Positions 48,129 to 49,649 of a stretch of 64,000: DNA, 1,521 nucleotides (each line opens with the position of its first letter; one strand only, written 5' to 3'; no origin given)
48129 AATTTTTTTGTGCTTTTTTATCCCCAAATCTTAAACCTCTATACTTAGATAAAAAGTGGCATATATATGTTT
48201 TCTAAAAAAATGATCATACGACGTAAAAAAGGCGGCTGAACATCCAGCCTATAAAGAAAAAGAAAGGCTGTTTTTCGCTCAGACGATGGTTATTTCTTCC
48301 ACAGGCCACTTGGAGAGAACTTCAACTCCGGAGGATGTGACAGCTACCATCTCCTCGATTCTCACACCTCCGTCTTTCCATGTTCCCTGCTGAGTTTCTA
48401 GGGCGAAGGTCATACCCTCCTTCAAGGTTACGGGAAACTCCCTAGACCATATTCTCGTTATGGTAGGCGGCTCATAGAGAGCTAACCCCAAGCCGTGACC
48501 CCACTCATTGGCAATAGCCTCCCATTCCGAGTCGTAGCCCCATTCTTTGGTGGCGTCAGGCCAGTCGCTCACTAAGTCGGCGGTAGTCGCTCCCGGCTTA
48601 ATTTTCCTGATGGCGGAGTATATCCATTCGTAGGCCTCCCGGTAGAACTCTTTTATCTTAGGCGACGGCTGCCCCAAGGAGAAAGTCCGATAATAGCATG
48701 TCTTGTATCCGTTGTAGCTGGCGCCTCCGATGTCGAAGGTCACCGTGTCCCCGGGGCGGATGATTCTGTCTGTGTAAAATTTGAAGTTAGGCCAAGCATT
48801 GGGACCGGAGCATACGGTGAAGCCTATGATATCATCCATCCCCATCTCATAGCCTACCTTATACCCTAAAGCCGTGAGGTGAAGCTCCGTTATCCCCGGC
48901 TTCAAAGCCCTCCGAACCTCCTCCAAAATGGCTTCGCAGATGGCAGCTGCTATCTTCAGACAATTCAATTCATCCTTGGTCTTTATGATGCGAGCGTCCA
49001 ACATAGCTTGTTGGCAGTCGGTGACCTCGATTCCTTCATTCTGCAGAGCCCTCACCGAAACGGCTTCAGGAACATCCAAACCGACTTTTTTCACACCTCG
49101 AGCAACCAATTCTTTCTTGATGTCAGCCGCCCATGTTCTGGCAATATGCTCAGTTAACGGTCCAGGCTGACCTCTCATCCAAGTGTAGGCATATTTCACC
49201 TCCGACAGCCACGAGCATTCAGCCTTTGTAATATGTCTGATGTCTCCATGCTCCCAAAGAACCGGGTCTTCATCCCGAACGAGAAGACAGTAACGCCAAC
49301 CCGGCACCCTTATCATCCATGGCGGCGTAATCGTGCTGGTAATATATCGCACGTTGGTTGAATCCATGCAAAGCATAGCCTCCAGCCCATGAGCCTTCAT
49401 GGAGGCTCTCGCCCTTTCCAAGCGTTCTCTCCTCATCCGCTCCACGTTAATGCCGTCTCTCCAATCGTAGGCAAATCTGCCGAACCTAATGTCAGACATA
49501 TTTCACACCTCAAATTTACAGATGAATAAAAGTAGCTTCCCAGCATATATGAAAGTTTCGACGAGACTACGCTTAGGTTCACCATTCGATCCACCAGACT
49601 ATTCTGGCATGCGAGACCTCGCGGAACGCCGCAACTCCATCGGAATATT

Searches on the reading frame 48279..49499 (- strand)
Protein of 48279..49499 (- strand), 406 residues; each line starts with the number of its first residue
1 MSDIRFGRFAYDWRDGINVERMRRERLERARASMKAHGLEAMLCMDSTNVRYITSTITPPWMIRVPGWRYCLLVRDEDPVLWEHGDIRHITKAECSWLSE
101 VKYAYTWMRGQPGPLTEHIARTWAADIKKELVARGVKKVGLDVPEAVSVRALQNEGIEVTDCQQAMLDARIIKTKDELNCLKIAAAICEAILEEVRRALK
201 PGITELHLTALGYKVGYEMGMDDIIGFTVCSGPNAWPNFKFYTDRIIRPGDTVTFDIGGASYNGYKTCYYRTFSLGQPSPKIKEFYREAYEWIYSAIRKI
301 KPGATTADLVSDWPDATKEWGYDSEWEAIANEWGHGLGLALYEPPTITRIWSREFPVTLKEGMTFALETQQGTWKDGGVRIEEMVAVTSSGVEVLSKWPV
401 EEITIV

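Call 4: search_protein_families(library=pfam, proteins=[window:48279-49499:-])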
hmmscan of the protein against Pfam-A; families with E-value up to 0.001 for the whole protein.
window:48279-49499:- (406 aa): 2 families
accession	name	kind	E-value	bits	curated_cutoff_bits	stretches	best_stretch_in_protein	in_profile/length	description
PF00557.29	Peptidase_M24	-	1.6e-37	129.8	23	1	180-388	2-207/208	Metallopeptidase family M24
PF01321.24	Creatinase_N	-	1.7e-08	35.5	22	1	26-172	1-128/128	Creatinase/Prolidase N-terminal domain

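Call 10: search_protein_families(library=ncbifam, proteins=[window:48279-49499:-], max_evalue=0.00001)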
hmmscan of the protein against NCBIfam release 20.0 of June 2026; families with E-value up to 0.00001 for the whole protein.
window:48279-49499:- (406 aa): 11 families
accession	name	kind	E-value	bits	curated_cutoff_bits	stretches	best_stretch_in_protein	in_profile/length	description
NF043017.1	DimsulpropLyDddP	equivalog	1e-28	100.3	600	1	18-402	50-440/443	dimethylsulfonioproprionate lyase DddP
NF040821.1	dipep_PepQ_Arch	equivalog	2.6e-24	85.9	630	1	157-398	104-341/346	Xaa-Pro dipeptidase PepQ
TIGR00500.1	met_pdase_I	equivalog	1.3e-20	74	171.35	1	172-368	3-200/247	type I methionyl aminopeptidase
NF007310.0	PRK09795.1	equivalog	1.4e-17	63.5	393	1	169-399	124-352/361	aminopeptidase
TIGR02993.1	ectoine_eutD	equivalog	3.1e-17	62.8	613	1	24-399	12-384/391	ectoine hydrolase DoeA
NF038259.1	ectoine_DoeA_2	exception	4.1e-13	48.8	575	1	158-395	139-376/386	ectoine hydrolase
NF011720.0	PRK15173.1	subfamily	6.6e-12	45.1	420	1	157-401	100-338/343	peptidase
NF011173.0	PRK14575.1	equivalog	7.8e-12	44.8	850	1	157-401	163-401/406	putative peptidase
NF011174.0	PRK14576.1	subfamily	5.1e-11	42.1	487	1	155-398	160-397/405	putative endopeptidase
NF008970.0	PRK12318.1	equivalog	6.6e-07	28.9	267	1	170-369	41-242/291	methionyl aminopeptidase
NF008131.0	PRK10879.1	equivalog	1.7e-06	27.1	465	0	158-308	159-310/438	Xaa-Pro aminopeptidase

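Call 39: search_solved_structures(query=window:48279-49499:-, max_evalue=1e-8)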
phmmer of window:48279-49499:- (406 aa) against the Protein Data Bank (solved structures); distinct sequences matched with E-value up to 1e-8: 39.
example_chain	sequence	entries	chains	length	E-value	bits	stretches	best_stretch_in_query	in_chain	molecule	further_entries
3q6d_A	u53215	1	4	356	1.2e-27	99.9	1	92-403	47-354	Proline dipeptidase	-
5giu_A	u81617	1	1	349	6.5e-26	94.2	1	159-398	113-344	Proline dipeptidase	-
5cdl_A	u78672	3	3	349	6.5e-26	94.2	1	159-398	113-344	Proline dipeptidase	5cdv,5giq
1pv9_A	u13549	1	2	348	1.6e-23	86.4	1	163-398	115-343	Xaa-Pro dipeptidase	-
4ege_A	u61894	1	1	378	4.7e-22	81.5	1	166-401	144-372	Dipeptidase PepE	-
1wy2_A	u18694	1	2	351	2.2e-20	76.1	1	159-398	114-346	Xaa-Pro dipeptidase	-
4rgz_A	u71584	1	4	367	3.7e-20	75.3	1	165-392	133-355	Xaa-Pro aminopeptidase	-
4fkc_A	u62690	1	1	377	4e-20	75.2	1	165-392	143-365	Xaa-Pro aminopeptidase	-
2zsg_A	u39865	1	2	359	1.7e-19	73.1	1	124-399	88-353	Aminopeptidase P, putative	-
4b28_A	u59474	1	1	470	7.3e-19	71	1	18-401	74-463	METALLOPEPTIDASE, FAMILY M24, PUTATIVE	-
4s01_A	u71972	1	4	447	3.2e-18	68.9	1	14-401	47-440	Peptidase M24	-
4s00_A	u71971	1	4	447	6.1e-18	68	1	14-401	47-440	Peptidase M24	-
4rzy_A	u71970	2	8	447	7.2e-18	67.7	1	14-401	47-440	Peptidase M24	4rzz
1wn1_A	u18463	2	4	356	2.9e-16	62.5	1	166-390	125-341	dipeptidase | 356aa long hypothetical dipeptidase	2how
5cnx_A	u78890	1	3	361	1.2e-14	57.1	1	170-399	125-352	Aminopeptidase YpdF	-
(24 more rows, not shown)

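Call 40: find_homologous_proteins(query=window:48279-49499:-, max_evalue=1e-20)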
Query window:48279-49499:- (406 aa): 2743 proteins with E <= 1e-20 among 8000 candidates; the best 120 are listed.
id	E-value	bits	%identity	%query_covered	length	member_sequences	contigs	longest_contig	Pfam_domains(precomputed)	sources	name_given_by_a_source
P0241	7.6e-282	952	100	100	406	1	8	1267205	PF01321.25,PF00557.30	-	-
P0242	4.0e-184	630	69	92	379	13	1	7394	PF00557.30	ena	-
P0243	1.1e-182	626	65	100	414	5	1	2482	PF01321.25,PF00557.30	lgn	-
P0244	2.9e-179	614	65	98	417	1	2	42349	PF01321.25,PF00557.30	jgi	jgi:Xaa-Pro dipeptidase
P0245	2.2e-178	611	64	99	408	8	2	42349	PF01321.25,PF00557.30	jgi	jgi:Xaa-Pro dipeptidase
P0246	3.3e-177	608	64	99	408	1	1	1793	PF01321.25,PF00557.30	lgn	-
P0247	5.3e-173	594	63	100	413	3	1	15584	PF01321.25,PF00557.30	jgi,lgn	jgi:Xaa-Pro aminopeptidase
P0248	2.5e-172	592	62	99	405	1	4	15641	PF01321.25,PF00557.30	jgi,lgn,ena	-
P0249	6.3e-167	574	61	99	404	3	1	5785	PF01321.25,PF00557.30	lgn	-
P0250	1.0e-165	570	60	98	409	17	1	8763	PF01321.25,PF00557.30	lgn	-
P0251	1.1e-161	556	59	99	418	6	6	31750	PF01321.25,PF00557.30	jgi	jgi:Xaa-Pro aminopeptidase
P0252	1.3e-160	553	60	99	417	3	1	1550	PF01321.25,PF00557.30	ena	-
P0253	4.7e-160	551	69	80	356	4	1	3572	PF01321.25,PF00557.30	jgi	-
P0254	4.8e-160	551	57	100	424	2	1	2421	PF01321.25,PF00557.30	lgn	-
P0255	9.8e-159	547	58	99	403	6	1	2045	PF01321.25,PF00557.30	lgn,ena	-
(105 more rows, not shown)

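Call 41: find_encoding_contigs(protein=P0251, flank=10000, max_places=3)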
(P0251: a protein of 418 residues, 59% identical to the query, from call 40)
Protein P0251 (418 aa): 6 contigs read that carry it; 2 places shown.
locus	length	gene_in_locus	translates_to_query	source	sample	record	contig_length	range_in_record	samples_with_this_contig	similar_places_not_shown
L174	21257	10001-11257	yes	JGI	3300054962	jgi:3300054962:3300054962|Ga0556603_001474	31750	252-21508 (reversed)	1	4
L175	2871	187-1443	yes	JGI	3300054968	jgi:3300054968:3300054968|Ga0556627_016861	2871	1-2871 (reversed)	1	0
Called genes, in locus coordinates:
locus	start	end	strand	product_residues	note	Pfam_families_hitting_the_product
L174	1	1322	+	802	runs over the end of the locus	PF01315:Ald_Xan_dh_C, PF02738:MoCoBD_1, PF20256:MoCoBD_2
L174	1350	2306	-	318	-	PF00149:Metallophos (faint)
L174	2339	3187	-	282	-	-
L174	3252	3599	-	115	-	PF02036:SCP2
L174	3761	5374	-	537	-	-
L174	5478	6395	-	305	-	PF00941:FAD_binding_5, PF03450:CO_deh_flav_C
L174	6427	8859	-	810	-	PF01315:Ald_Xan_dh_C, PF02738:MoCoBD_1, PF20256:MoCoBD_2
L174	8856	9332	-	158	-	PF00111:Fer2 (weak), PF13085:Fer2_3 (weak), PF01799:Fer2_2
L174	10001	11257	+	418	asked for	PF01321:Creatinase_N (weak), PF00557:Peptidase_M24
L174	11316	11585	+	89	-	-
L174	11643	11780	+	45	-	-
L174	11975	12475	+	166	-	-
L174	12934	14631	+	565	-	PF00496:SBP_bac_5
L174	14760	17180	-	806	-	PF01315:Ald_Xan_dh_C, PF02738:MoCoBD_1, PF20256:MoCoBD_2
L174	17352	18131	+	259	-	PF04199:Cyclase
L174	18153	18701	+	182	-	PF00111:Fer2 (weak), PF01799:Fer2_2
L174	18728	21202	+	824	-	PF01315:Ald_Xan_dh_C, PF02738:MoCoBD_1, PF20256:MoCoBD_2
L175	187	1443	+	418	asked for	PF01321:Creatinase_N (weak), PF00557:Peptidase_M24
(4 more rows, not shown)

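Call 42: find_encoding_contigs(protein=P0244, flank=10000, max_places=2)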
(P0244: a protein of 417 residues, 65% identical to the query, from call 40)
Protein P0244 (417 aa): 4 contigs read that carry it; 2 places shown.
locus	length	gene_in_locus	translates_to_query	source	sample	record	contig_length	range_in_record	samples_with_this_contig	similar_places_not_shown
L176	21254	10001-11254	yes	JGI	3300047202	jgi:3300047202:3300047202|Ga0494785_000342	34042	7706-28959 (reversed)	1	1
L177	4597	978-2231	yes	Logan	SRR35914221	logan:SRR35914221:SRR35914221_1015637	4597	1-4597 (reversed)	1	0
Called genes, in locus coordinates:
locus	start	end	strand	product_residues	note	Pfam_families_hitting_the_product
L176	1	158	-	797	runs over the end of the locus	PF01315:Ald_Xan_dh_C, PF02738:MoCoBD_1, PF20256:MoCoBD_2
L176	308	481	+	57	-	-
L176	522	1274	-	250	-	PF00881:Nitroreductase, PF14512:TM1586_NiRdase (weak)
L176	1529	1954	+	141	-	-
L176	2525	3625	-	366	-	PF02608:Bmp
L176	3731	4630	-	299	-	PF02653:BPD_transp_2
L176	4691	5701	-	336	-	PF02653:BPD_transp_2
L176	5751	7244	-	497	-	PF00005:ABC_tran, PF13304:AAA_21 (faint), PF00005:ABC_tran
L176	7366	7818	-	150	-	PF00111:Fer2 (weak), PF01799:Fer2_2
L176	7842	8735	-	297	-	PF00941:FAD_binding_5, PF03450:CO_deh_flav_C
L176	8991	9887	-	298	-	PF01978:TrmB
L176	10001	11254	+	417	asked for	PF01321:Creatinase_N (weak), PF00557:Peptidase_M24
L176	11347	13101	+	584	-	PF07969:Amidohydro_3 (weak), PF01979:Amidohydro_1, PF13382:Adenine_deam_C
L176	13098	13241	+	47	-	-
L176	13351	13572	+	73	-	PF00190:Cupin_1 (weak), PF02311:AraC_binding (weak), PF07883:Cupin_2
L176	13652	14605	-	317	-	PF04909:Amidohydro_2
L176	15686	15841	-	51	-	-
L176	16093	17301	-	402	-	PF00155:Aminotran_1_2, PF00266:Aminotran_5 (weak), PF01041:DegT_DnrJ_EryC1, PF01053:Cys_Met_Meta_PP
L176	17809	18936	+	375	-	PF04015:DUF362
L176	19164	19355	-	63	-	-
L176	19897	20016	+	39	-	-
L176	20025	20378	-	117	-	-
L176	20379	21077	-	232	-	PF03591:AzlC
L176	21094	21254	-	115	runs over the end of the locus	-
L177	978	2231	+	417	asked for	PF01321:Creatinase_N (weak), PF00557:Peptidase_M24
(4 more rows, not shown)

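Call 52: search_solved_structures(query=window:48279-49499:-, max_evalue=1e-22, show_alignments=4)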
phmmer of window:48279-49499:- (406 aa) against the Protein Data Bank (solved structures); distinct sequences matched with E-value up to 1e-22: 4.
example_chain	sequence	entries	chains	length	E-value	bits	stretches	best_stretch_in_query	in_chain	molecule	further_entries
3q6d_A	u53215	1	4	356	1.2e-27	99.9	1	92-403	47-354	Proline dipeptidase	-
5giu_A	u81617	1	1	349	6.5e-26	94.2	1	159-398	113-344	Proline dipeptidase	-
5cdl_A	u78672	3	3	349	6.5e-26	94.2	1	159-398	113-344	Proline dipeptidase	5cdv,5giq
1pv9_A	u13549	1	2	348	1.6e-23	86.4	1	163-398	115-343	Xaa-Pro dipeptidase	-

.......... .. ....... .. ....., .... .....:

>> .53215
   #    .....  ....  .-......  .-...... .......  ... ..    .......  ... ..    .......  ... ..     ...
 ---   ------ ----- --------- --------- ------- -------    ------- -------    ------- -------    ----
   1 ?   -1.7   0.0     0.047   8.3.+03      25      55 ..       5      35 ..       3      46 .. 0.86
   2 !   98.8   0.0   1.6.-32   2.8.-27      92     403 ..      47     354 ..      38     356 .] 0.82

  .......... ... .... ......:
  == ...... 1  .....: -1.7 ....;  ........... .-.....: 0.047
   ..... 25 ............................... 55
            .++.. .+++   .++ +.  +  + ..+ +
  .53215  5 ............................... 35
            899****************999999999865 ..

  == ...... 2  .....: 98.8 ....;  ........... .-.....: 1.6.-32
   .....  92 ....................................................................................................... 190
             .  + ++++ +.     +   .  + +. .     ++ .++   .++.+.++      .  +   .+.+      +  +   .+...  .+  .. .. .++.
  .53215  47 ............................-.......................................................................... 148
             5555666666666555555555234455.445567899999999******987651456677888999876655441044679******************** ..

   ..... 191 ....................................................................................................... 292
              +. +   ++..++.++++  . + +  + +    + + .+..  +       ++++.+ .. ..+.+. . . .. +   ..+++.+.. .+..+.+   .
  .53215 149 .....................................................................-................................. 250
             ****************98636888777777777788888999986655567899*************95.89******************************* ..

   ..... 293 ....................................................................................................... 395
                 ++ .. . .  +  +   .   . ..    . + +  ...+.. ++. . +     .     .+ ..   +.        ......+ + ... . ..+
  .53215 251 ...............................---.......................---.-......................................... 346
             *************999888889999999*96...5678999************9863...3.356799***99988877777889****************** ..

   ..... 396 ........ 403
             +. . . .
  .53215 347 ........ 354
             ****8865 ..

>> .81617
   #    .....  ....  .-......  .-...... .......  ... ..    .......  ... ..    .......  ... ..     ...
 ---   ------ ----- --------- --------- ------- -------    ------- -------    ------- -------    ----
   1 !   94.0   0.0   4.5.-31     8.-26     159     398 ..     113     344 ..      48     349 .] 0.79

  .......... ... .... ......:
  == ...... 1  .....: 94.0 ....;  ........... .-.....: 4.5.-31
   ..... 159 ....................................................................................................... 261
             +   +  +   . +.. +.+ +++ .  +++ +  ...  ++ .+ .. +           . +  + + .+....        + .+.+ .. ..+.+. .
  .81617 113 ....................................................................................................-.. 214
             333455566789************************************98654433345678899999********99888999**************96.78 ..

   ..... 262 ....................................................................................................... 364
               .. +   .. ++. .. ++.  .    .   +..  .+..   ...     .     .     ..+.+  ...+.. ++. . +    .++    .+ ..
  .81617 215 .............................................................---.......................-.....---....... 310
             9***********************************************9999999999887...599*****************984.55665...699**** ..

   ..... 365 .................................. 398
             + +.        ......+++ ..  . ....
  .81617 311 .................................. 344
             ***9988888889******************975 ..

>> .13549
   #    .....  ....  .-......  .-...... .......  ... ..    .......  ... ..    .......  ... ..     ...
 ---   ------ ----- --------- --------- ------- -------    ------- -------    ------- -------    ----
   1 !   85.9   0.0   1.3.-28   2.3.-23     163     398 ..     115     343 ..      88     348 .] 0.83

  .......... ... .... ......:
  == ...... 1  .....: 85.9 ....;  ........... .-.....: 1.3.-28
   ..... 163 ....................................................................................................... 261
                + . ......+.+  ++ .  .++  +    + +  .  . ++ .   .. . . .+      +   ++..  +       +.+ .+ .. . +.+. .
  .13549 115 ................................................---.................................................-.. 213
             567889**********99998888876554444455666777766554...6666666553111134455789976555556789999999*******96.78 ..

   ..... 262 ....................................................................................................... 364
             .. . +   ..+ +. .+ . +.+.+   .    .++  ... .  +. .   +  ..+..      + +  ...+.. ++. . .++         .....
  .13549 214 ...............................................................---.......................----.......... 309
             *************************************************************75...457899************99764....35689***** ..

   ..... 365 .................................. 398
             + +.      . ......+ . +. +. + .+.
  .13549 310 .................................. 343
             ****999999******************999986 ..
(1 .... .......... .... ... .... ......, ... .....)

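Call 54: find_encoding_contigs(protein=P0247, flank=10000, max_places=2)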
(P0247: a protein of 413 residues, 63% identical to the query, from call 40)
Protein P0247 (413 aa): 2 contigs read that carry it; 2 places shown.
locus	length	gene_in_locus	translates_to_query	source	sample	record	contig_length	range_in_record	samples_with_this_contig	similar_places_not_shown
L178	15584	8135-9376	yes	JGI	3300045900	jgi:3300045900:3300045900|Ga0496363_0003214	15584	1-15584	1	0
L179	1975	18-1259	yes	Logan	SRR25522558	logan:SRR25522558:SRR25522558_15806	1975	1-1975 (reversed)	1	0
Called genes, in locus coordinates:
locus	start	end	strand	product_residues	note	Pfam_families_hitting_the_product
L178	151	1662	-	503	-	PF00005:ABC_tran, PF13304:AAA_21 (weak), PF00005:ABC_tran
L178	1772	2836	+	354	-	PF02608:Bmp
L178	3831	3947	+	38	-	-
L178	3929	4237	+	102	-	PF13938:DUF4213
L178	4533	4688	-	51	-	-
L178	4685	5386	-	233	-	PF01609:DDE_Tnp_1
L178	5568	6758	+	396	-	PF02653:BPD_transp_2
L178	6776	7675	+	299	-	PF02653:BPD_transp_2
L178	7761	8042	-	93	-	-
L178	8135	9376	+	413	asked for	PF01321:Creatinase_N, PF00557:Peptidase_M24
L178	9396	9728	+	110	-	PF01050:MannoseP_isomer (weak), PF00190:Cupin_1 (weak), PF11699:CENP-C_C (faint), PF05899:Cupin_3 (weak), PF07883:Cupin_2, PF02311:AraC_binding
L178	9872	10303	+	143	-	-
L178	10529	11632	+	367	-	PF02274:ADI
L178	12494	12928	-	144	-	PF00994:MoCF_biosynth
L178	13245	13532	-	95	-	PF03453:MoeA_N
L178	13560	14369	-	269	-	PF02625:XdhC_CoxI, PF13478:XdhC_C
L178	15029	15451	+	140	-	PF04545:Sigma70_r4, PF14601:TFX_C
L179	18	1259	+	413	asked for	PF01321:Creatinase_N, PF00557:Peptidase_M24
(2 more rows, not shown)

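Call 55: find_encoding_contigs(protein=P0248, flank=10000, max_places=2)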
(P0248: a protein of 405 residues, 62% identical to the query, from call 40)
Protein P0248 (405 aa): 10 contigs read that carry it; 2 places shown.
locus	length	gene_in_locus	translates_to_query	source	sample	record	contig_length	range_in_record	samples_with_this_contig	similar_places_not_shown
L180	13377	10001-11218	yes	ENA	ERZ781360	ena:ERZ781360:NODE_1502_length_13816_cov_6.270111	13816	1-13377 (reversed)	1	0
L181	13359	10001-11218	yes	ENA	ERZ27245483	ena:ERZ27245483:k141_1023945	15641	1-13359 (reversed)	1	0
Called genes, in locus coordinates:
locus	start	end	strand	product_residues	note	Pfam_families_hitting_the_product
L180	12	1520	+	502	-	-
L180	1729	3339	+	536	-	PF00118:Cpn60_TCP1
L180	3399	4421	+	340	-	PF08240:ADH_N, PF00107:ADH_zinc_N, PF13602:ADH_zinc_N_2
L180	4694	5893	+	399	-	PF01321:Creatinase_N, PF00557:Peptidase_M24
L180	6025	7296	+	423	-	PF00682:HMGL-like, PF22617:HCS_D2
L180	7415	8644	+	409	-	PF00557:Peptidase_M24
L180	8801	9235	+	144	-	PF12675:DUF3795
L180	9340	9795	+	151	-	PF12903:DUF3830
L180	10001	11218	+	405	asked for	PF01321:Creatinase_N, PF00557:Peptidase_M24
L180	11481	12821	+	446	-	PF00202:Aminotran_3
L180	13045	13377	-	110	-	?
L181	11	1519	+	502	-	-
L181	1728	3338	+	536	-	PF00118:Cpn60_TCP1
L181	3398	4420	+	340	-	PF08240:ADH_N, PF00107:ADH_zinc_N, PF13602:ADH_zinc_N_2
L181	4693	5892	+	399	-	PF01321:Creatinase_N, PF00557:Peptidase_M24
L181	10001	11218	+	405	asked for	PF01321:Creatinase_N, PF00557:Peptidase_M24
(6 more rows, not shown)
